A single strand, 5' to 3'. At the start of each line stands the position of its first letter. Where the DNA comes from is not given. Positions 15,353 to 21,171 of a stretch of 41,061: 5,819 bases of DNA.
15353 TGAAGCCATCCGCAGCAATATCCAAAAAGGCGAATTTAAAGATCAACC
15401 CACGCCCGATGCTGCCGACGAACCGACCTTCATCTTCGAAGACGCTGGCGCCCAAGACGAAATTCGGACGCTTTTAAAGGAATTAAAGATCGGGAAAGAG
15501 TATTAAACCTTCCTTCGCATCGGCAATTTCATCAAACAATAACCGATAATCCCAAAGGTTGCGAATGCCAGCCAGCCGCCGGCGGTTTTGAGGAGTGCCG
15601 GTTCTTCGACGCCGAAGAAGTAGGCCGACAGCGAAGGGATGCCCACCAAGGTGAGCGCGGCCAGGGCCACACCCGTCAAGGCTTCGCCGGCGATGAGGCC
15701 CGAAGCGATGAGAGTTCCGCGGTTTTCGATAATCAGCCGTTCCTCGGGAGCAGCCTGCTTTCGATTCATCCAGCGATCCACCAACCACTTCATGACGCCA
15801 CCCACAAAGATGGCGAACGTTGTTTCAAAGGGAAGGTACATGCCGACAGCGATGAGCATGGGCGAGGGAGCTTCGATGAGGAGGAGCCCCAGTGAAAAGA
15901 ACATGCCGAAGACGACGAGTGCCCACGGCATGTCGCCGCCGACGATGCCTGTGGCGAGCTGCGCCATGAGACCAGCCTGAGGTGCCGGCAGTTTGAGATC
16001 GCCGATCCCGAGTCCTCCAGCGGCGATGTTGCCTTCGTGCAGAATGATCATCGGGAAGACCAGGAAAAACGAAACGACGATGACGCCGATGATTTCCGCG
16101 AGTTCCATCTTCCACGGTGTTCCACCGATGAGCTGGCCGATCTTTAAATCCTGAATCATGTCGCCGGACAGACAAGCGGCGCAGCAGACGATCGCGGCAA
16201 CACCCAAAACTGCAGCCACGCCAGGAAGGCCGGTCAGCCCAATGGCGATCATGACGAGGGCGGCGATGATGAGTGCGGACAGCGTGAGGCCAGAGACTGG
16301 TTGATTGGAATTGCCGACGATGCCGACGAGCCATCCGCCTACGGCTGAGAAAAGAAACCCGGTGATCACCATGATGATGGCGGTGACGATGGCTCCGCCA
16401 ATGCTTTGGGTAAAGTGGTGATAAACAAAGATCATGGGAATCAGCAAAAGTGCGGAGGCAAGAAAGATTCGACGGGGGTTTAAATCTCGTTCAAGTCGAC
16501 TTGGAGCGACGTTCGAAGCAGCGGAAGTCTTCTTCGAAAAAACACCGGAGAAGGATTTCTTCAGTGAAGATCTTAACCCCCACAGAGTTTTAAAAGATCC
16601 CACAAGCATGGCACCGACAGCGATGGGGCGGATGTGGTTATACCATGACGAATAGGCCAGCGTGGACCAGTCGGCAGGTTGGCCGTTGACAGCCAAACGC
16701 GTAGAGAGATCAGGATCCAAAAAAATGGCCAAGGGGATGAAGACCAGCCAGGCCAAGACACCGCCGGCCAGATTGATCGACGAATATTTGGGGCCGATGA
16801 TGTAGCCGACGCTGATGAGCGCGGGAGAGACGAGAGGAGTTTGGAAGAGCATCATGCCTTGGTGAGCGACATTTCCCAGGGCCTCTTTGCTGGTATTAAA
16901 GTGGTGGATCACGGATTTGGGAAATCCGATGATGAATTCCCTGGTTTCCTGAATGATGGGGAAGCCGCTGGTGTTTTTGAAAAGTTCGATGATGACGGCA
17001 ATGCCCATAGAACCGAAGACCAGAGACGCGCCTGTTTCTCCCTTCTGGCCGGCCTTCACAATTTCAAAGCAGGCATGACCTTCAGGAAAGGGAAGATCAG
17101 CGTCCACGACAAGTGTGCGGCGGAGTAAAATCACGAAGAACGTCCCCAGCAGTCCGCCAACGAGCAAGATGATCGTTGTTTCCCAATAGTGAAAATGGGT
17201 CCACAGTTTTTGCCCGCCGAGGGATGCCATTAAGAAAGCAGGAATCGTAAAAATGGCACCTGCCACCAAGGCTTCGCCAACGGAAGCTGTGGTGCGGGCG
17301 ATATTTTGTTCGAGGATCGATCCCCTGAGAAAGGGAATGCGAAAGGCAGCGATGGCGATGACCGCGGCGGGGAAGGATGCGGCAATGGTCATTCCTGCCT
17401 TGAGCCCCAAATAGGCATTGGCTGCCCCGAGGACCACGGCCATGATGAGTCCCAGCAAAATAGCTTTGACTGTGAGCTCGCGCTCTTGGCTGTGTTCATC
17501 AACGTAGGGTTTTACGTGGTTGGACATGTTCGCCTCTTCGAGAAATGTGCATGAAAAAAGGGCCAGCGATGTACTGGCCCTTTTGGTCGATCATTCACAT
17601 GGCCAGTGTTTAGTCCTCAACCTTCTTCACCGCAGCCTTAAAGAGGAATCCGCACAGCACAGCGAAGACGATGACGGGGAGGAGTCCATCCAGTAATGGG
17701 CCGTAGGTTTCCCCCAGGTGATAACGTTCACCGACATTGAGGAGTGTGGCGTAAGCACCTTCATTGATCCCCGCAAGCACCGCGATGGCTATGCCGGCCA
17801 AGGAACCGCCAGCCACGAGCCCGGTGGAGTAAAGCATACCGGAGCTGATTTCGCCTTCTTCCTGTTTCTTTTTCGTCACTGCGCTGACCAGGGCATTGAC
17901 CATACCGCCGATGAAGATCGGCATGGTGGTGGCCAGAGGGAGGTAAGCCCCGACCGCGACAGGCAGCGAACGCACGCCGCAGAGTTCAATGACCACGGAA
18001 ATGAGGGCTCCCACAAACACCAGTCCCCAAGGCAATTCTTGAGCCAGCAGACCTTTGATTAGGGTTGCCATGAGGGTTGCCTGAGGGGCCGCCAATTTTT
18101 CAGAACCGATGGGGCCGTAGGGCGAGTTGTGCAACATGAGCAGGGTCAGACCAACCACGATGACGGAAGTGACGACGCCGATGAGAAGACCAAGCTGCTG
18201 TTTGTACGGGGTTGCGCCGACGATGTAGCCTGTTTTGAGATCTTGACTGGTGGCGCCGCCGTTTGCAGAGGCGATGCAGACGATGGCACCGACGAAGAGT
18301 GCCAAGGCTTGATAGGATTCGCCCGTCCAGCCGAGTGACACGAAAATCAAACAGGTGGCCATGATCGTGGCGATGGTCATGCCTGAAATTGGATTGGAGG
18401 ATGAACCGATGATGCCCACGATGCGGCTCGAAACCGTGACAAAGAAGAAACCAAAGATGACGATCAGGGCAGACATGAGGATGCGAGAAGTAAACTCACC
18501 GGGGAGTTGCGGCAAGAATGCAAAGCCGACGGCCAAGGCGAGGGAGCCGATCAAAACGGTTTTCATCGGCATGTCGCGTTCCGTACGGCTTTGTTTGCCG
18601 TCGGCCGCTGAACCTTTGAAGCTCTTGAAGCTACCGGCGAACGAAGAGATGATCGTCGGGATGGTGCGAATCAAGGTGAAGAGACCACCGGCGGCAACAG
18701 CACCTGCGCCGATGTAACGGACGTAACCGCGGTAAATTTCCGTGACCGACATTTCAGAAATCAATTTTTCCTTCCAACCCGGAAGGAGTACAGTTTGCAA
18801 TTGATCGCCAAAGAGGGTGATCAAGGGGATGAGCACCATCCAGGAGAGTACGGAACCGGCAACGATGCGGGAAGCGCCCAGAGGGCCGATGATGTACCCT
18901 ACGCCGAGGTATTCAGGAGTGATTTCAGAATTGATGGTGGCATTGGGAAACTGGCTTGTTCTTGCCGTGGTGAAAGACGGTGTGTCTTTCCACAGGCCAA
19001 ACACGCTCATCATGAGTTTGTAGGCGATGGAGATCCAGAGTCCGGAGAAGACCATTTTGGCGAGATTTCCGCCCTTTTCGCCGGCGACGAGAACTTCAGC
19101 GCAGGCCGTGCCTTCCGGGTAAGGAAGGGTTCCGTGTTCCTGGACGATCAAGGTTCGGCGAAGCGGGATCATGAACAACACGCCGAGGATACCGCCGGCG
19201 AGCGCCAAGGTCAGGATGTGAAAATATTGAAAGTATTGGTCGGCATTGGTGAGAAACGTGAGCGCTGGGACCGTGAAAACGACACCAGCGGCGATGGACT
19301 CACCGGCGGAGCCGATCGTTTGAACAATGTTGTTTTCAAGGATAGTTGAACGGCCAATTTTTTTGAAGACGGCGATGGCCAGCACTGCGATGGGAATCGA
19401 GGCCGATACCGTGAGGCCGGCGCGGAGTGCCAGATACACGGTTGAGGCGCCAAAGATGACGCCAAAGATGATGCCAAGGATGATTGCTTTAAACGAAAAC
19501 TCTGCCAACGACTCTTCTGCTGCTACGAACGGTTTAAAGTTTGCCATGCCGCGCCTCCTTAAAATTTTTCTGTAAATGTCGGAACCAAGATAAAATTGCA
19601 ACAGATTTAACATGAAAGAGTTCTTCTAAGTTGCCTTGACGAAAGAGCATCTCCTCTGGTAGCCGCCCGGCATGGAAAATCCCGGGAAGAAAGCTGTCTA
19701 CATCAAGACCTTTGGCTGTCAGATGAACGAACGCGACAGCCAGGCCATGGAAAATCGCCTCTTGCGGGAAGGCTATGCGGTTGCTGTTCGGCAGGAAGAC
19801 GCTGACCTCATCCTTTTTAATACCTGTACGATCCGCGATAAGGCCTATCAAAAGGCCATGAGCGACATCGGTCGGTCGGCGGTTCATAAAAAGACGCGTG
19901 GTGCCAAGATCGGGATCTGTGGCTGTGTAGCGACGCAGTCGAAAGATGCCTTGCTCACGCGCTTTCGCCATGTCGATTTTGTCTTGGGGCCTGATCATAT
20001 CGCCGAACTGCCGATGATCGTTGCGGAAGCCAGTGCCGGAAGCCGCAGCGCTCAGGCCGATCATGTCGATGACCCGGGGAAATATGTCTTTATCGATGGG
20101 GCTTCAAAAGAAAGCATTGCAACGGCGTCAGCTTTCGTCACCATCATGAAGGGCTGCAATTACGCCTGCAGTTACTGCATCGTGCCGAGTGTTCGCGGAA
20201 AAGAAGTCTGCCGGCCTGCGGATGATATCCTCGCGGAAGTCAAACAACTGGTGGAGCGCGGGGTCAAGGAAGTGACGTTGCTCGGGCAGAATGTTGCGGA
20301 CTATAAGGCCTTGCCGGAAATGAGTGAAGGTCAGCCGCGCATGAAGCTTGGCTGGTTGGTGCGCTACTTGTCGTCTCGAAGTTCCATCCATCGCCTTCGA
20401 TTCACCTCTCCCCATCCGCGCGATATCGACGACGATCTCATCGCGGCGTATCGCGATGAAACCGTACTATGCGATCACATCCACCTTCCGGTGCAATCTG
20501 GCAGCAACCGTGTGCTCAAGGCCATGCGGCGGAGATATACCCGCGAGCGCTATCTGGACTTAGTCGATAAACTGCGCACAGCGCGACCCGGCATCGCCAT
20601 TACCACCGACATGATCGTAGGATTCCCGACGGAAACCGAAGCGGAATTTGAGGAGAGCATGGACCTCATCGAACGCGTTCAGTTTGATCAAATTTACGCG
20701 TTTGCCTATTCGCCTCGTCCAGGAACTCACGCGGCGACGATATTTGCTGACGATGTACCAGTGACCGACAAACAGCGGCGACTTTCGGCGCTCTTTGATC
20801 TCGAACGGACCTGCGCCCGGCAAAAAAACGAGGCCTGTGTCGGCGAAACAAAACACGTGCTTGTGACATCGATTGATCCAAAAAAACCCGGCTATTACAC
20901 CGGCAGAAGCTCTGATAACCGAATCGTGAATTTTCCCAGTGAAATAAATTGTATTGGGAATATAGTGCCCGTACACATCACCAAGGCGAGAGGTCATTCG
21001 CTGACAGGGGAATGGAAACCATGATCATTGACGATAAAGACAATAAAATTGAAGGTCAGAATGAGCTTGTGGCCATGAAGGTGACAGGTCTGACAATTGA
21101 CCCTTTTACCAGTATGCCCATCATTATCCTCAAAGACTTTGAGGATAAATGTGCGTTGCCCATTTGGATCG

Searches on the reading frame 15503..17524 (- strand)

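Call 32: search_protein_families(library=pfam, proteins=[window:15503-17524:-], max_evalue=0.001)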
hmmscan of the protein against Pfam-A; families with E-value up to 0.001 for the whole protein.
window:15503-17524:- (673 aa): 1 family
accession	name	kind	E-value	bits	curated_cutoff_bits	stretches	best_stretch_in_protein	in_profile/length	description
PF03169.20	OPT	-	1.3e-83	282.2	25.8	1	16-624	1-622/623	OPT oligopeptide transporter protein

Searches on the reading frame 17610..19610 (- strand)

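Call 32: search_protein_families(library=pfam, proteins=[window:17610-19610:-], max_evalue=0.001)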
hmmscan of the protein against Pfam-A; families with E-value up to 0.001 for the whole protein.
window:17610-19610:- (666 aa): 1 family
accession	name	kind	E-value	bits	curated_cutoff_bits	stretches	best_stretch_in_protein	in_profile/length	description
PF03169.20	OPT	-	7.4e-98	329.2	25.8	1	38-612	2-622/623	OPT oligopeptide transporter protein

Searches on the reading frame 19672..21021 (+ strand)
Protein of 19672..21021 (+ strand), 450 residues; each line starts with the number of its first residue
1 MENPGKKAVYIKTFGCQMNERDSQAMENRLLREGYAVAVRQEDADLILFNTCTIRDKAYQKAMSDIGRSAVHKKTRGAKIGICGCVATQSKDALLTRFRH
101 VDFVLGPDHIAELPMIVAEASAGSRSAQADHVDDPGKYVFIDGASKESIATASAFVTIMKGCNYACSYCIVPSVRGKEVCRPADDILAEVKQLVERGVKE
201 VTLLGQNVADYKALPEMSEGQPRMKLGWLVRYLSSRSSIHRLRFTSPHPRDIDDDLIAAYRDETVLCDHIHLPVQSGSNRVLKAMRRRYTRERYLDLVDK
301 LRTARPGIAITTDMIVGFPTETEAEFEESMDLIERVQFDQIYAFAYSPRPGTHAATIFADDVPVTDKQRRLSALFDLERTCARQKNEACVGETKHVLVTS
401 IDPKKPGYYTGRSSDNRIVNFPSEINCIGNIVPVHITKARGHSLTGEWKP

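Call 32: search_protein_families(library=pfam, proteins=[window:19672-21021:+], max_evalue=0.001)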
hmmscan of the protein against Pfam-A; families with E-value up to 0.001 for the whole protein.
window:19672-21021:+ (450 aa): 3 families
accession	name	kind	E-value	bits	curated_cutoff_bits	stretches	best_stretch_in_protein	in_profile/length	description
PF04055.27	Radical_SAM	-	5.6e-31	108.4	29.5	1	157-333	2-166/166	Radical SAM superfamily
PF00919.26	UPF0004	-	1.8e-28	98.8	27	1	9-106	2-98/98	Uncharacterized protein family UPF0004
PF01938.26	TRAM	-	1.3e-10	41.4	21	1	388-447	2-59/61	TRAM domain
